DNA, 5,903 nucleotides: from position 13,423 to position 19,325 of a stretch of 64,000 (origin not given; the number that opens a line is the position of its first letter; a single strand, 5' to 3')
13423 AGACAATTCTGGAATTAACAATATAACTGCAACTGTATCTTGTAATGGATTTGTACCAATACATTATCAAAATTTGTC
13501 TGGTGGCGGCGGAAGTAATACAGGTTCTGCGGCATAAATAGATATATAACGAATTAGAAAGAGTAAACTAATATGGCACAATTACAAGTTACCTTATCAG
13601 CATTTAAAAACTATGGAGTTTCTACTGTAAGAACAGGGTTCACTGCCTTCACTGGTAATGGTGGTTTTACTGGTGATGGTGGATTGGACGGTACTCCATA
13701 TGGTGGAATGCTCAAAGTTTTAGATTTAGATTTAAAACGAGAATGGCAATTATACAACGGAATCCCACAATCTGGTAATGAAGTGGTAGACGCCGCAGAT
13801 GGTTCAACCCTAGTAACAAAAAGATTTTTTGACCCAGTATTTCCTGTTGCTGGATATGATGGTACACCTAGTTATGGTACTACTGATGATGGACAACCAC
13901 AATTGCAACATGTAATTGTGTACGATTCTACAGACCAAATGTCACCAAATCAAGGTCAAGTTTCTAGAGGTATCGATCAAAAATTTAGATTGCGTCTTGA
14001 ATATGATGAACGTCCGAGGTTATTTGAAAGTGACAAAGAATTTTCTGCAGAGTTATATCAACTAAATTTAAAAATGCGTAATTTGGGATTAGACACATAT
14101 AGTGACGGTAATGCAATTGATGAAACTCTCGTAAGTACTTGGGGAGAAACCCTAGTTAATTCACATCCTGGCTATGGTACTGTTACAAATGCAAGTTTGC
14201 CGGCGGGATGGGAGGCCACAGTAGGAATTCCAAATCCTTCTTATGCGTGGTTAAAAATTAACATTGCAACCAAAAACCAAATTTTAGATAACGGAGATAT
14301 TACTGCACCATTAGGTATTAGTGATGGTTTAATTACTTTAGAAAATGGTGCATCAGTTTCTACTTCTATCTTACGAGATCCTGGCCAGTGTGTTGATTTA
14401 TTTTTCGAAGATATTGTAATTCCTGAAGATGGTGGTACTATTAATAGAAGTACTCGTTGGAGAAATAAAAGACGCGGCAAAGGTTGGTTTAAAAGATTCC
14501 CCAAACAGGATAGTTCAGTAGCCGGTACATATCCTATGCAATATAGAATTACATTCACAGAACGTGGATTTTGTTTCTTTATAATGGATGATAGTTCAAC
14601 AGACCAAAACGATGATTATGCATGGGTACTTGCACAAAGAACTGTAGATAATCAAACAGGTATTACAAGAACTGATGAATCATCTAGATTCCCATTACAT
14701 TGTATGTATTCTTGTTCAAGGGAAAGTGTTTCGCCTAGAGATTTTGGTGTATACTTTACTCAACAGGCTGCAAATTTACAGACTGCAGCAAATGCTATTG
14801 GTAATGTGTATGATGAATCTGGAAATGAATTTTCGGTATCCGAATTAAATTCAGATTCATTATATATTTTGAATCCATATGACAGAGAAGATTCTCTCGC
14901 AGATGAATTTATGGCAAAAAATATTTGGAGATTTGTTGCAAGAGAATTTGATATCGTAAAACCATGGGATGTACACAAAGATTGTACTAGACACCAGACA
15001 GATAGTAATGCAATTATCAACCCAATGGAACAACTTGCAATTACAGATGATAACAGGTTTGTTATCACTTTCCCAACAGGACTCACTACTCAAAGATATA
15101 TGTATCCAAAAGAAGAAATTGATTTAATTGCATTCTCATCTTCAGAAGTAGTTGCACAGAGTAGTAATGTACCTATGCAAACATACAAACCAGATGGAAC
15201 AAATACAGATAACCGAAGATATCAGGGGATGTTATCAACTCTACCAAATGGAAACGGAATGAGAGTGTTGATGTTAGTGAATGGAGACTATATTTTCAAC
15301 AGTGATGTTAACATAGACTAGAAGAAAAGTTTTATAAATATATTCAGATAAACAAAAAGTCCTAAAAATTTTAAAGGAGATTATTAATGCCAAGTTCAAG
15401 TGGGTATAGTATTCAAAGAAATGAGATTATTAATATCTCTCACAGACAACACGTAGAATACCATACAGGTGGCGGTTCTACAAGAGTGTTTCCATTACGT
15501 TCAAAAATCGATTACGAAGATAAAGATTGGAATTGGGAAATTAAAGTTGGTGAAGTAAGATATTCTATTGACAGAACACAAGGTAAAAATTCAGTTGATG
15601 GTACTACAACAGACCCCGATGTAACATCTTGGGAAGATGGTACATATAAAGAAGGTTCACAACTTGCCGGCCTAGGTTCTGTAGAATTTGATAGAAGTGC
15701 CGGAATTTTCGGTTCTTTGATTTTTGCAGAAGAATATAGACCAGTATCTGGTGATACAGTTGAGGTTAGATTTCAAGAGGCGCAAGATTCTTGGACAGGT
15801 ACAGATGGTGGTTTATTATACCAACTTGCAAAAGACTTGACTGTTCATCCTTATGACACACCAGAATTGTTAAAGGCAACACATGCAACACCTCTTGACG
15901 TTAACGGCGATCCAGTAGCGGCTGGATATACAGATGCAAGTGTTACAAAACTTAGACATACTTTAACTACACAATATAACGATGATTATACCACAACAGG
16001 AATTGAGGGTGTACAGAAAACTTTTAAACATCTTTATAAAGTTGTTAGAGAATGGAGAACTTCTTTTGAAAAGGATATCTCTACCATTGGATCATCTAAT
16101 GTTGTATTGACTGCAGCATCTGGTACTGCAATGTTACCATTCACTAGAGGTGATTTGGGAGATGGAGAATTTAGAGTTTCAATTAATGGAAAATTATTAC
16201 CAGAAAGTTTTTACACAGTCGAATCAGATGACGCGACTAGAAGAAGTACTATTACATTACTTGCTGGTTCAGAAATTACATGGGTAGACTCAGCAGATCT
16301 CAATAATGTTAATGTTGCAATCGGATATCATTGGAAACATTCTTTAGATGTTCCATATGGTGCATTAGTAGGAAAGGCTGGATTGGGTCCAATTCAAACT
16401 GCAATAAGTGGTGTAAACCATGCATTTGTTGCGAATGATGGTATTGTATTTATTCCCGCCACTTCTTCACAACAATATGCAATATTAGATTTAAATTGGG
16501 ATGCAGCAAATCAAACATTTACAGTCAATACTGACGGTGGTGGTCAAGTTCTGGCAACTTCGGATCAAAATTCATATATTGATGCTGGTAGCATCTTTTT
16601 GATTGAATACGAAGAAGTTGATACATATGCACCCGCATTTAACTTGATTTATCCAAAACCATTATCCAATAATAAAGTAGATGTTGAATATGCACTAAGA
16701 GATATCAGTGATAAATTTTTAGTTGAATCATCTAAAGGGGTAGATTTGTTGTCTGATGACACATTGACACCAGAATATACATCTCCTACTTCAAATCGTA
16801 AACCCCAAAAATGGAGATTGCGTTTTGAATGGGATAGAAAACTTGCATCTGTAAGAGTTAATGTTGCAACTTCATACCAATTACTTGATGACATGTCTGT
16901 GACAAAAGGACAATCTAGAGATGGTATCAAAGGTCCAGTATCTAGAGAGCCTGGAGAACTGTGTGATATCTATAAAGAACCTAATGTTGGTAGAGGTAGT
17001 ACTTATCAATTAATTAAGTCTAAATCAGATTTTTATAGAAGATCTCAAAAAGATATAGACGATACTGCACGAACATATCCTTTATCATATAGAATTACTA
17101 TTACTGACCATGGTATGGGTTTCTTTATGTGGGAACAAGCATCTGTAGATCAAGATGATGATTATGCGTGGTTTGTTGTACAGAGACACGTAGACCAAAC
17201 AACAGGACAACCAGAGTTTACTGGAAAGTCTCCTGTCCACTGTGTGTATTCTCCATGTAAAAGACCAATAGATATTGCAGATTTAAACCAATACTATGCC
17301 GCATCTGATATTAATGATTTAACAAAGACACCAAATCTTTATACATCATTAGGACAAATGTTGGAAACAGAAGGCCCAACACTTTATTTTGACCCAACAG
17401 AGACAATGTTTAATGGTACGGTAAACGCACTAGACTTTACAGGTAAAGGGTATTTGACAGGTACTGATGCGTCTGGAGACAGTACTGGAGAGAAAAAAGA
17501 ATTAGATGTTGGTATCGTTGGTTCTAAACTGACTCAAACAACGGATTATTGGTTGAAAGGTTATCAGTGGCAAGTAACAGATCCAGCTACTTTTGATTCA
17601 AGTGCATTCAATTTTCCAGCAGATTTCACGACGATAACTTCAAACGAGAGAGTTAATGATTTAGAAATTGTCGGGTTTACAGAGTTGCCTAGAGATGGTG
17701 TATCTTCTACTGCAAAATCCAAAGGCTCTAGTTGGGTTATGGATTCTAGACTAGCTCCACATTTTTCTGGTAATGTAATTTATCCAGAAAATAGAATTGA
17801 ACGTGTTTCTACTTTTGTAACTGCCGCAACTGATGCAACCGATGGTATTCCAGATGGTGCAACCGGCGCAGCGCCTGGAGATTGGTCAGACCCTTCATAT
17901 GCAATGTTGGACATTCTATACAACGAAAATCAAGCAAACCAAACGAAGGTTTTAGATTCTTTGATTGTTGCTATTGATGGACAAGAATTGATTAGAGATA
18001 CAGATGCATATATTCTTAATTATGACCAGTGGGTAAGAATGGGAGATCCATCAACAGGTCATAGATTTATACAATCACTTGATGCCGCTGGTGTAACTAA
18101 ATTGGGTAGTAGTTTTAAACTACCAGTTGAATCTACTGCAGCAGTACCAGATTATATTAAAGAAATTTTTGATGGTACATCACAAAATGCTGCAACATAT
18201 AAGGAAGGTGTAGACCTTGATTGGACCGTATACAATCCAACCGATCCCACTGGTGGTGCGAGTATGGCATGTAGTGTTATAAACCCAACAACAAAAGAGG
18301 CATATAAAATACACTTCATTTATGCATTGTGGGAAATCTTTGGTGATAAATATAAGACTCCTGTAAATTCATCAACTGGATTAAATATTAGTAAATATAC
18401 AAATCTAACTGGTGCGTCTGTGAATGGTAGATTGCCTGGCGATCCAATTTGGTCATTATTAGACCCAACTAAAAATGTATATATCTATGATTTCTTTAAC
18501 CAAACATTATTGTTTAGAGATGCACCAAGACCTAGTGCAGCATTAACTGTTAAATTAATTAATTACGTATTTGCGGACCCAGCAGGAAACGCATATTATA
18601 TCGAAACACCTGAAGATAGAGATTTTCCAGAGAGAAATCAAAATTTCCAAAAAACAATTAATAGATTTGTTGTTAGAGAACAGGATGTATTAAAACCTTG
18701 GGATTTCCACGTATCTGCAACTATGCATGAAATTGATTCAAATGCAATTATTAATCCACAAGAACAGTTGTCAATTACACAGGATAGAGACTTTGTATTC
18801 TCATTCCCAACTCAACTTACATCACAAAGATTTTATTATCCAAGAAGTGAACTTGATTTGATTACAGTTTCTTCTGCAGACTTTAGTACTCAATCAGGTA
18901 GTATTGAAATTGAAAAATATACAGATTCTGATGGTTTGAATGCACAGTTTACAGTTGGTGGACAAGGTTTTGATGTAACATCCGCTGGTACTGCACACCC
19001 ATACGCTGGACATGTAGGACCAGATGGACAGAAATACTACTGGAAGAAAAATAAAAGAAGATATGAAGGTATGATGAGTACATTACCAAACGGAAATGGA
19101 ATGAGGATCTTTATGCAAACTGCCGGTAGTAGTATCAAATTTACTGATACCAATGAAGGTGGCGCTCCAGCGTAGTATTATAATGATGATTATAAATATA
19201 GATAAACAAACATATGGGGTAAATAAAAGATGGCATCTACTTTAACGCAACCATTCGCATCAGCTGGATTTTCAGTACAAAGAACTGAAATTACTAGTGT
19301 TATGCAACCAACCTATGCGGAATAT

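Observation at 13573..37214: Four-paralogue virion scaffold family with different nested insertions at homologous sites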

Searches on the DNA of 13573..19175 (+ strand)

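Call 10: search_dna_similar(query=window:13573-19175:+, collection=phages, mode=near, max_rows=15)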
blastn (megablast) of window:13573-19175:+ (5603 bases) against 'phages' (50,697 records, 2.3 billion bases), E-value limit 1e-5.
No match.
